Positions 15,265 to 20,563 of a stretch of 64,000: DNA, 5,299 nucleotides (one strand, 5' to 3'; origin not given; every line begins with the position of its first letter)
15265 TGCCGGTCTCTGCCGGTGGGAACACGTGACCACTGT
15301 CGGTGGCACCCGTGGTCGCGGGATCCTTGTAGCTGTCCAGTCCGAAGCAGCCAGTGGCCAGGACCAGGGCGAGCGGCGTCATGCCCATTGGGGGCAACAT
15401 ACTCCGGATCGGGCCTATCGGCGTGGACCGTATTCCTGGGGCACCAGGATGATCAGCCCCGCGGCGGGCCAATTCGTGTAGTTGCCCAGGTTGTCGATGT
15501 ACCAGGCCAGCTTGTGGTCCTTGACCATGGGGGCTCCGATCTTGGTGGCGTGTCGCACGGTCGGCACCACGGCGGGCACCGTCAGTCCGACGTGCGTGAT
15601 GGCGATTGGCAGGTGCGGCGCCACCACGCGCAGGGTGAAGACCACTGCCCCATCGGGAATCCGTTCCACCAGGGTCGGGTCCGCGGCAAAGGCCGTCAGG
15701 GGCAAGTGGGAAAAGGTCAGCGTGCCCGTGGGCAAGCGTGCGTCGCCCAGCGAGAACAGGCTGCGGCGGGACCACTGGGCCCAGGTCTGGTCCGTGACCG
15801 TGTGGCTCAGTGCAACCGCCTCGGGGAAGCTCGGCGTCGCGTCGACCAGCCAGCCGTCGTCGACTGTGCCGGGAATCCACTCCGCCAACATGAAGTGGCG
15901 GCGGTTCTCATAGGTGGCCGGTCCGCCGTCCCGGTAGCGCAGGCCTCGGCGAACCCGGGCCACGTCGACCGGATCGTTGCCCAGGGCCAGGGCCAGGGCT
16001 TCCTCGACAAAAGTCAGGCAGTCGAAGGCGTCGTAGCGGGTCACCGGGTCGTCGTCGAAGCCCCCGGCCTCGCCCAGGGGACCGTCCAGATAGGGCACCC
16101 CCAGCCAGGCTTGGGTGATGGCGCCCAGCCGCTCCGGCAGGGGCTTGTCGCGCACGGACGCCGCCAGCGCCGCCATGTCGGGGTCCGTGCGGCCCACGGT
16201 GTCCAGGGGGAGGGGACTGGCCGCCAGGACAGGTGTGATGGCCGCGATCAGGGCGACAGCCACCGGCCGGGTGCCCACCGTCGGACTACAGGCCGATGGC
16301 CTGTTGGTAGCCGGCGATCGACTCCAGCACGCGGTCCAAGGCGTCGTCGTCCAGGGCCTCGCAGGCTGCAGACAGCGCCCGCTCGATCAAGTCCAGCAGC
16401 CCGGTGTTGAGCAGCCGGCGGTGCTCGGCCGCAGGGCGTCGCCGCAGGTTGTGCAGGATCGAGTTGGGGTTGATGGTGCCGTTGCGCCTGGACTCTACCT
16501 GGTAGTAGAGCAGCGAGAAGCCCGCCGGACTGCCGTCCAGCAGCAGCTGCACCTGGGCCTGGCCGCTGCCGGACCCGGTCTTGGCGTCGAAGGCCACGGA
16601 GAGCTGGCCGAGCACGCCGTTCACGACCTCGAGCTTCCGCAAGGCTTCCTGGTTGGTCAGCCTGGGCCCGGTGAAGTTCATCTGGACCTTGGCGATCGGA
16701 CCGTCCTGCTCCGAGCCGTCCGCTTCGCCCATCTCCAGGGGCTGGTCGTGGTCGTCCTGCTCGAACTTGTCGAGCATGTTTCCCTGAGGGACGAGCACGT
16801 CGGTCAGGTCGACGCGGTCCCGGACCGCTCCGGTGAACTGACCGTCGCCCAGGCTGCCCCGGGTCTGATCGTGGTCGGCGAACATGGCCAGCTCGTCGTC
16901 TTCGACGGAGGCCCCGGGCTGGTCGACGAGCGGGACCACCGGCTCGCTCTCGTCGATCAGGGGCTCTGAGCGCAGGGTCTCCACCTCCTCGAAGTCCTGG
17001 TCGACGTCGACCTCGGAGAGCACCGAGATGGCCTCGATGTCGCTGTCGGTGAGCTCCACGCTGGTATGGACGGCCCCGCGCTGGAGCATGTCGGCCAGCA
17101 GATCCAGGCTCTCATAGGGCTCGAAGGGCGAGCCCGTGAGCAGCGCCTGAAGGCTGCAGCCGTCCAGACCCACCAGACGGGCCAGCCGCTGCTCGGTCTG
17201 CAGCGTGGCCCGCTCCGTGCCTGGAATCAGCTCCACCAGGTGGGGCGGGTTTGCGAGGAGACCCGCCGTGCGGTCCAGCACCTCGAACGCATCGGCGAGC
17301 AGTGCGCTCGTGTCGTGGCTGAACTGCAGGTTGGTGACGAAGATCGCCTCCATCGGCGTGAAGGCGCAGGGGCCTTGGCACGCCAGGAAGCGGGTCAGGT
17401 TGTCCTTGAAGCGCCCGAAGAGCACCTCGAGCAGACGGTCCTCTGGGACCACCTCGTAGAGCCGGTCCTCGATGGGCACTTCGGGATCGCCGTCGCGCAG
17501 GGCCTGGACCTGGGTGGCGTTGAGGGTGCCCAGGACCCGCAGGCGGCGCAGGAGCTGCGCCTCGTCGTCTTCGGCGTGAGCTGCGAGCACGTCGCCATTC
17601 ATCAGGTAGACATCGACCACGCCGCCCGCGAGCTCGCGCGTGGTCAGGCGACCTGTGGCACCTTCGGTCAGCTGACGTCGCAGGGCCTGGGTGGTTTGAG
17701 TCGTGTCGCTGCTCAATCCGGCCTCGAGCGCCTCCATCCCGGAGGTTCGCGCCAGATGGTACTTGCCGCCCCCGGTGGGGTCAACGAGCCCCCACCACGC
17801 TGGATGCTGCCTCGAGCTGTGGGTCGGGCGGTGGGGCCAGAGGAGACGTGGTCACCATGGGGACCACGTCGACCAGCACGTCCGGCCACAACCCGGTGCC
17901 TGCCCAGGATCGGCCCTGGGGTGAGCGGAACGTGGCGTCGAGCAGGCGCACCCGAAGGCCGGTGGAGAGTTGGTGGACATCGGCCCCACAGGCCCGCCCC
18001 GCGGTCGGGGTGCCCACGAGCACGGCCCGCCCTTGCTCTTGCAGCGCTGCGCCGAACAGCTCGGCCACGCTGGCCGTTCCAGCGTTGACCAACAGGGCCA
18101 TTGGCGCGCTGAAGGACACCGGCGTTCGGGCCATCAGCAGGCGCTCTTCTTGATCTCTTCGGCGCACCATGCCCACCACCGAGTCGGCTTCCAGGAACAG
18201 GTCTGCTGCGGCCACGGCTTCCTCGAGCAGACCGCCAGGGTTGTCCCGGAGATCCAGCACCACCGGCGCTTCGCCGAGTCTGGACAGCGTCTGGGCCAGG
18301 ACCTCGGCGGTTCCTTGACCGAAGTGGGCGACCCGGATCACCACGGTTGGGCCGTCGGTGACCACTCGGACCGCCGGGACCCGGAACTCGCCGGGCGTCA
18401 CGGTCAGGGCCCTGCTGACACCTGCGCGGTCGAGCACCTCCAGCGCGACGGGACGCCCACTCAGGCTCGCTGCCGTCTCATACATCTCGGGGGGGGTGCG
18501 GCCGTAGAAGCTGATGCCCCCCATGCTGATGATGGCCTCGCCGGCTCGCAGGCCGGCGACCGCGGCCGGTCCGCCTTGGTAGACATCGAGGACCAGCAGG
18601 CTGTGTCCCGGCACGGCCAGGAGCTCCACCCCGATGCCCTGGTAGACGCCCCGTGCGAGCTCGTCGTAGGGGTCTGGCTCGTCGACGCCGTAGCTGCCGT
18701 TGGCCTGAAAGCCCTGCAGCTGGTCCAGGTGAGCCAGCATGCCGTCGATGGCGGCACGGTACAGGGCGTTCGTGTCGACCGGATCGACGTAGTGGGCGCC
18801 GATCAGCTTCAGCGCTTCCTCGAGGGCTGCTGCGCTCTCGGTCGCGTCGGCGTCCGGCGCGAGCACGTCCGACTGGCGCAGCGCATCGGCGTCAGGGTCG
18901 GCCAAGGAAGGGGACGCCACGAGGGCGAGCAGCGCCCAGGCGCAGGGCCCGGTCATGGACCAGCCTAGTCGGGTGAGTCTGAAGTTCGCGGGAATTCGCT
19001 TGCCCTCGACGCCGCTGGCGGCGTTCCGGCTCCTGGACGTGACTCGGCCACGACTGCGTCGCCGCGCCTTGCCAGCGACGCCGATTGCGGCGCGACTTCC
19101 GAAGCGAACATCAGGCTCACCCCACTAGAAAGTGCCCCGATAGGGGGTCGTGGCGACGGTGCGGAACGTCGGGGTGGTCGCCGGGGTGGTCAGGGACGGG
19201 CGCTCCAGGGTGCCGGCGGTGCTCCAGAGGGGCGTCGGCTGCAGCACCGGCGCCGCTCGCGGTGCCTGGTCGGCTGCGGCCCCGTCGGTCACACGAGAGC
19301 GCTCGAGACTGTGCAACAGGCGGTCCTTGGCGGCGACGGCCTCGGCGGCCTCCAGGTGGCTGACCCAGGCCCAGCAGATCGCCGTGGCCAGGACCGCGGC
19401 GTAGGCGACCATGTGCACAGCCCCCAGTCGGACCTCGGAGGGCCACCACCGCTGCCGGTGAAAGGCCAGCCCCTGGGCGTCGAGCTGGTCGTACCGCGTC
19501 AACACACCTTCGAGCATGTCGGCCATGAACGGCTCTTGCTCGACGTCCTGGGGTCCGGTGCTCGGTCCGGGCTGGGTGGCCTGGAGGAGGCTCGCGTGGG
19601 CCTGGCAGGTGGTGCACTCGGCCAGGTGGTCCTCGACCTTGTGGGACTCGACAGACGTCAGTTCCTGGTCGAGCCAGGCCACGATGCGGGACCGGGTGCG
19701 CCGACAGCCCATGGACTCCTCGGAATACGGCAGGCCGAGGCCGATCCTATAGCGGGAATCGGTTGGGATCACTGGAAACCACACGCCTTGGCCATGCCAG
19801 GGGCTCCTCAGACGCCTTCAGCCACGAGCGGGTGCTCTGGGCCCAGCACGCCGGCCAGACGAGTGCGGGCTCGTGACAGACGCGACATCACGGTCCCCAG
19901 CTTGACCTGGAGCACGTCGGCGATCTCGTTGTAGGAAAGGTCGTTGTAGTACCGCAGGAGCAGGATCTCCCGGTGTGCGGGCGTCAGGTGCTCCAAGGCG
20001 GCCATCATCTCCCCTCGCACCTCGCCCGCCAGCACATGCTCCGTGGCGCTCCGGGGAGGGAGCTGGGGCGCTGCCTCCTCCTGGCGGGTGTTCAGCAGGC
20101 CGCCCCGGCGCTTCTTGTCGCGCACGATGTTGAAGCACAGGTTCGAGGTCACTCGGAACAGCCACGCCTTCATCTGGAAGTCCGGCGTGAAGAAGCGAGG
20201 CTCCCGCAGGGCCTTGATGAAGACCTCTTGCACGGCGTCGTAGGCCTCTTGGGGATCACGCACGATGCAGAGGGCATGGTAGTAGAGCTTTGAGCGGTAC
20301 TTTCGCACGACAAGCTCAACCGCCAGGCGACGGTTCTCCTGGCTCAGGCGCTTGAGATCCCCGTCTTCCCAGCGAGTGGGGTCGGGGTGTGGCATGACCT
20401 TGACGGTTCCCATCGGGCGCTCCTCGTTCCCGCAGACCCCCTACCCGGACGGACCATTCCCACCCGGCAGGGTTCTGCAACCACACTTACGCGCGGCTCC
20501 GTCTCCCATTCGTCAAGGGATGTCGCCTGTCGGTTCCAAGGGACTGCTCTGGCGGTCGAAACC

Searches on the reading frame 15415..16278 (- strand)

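Call 44: search_protein_families(library=pfam, proteins=[window:15415-16278:-], max_evalue=0.0001)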
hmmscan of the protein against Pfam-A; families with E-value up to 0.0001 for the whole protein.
window:15415-16278:- (287 aa): 1 family
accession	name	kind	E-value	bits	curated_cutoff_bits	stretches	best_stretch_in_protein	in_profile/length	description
PF07313.18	AmiA-like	-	4.1e-19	69.3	27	1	54-263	2-198/202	N-acetylmuramoyl-L-alanine amidase-like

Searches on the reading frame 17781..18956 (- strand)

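Call 44: search_protein_families(library=pfam, proteins=[window:17781-18956:-], max_evalue=0.0001)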
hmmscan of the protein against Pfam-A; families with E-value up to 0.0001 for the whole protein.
window:17781-18956:- (391 aa): 3 families
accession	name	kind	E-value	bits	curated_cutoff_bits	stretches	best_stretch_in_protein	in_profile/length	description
PF03572.23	Peptidase_S41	-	3e-31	108.7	24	1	206-361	4-164/165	Peptidase family S41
PF22694.1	CtpB_N-like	-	1.3e-05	26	27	1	37-78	33-74/85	Activating protease CtpB N-terminal domain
PF17820.7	PDZ_6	-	1.6e-05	25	27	1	122-174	2-52/54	PDZ domain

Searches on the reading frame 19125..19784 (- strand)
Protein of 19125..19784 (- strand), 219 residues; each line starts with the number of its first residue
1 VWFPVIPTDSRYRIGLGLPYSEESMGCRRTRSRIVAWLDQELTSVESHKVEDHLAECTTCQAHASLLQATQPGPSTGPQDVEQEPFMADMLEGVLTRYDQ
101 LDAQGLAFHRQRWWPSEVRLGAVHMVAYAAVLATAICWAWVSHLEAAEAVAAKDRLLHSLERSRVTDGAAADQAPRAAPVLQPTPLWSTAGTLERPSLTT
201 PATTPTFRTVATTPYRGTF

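Call 44: search_protein_families(library=pfam, proteins=[window:19125-19784:-], max_evalue=0.0001)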
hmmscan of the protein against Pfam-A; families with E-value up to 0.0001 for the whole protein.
window:19125-19784:- (219 aa): 1 family
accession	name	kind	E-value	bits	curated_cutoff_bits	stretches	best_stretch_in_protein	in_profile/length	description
PF13490.11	zf-HC2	-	5.1e-08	33.3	22.2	1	27-61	1-35/35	Putative zinc-finger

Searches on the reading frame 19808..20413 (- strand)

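Call 65: search_protein_families(library=pfam, proteins=[window:19808-20413:-], max_evalue=0.0001)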
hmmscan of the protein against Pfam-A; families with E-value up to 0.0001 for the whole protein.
window:19808-20413:- (201 aa): 4 families
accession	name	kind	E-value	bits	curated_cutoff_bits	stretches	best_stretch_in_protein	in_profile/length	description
PF08281.18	Sigma70_r4_2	-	5.4e-17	61.6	25.7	1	134-186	2-54/54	Sigma-70, region 4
PF04545.22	Sigma70_r4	-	3.2e-14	52.6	24.1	1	139-186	1-48/50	Sigma-70, region 4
PF04542.20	Sigma70_r2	-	1.2e-11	44.6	24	1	36-103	2-71/71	Sigma-70 region 2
PF07638.17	Sigma70_ECF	-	9.2e-06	26.1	21.1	1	61-187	53-180/185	ECF sigma factor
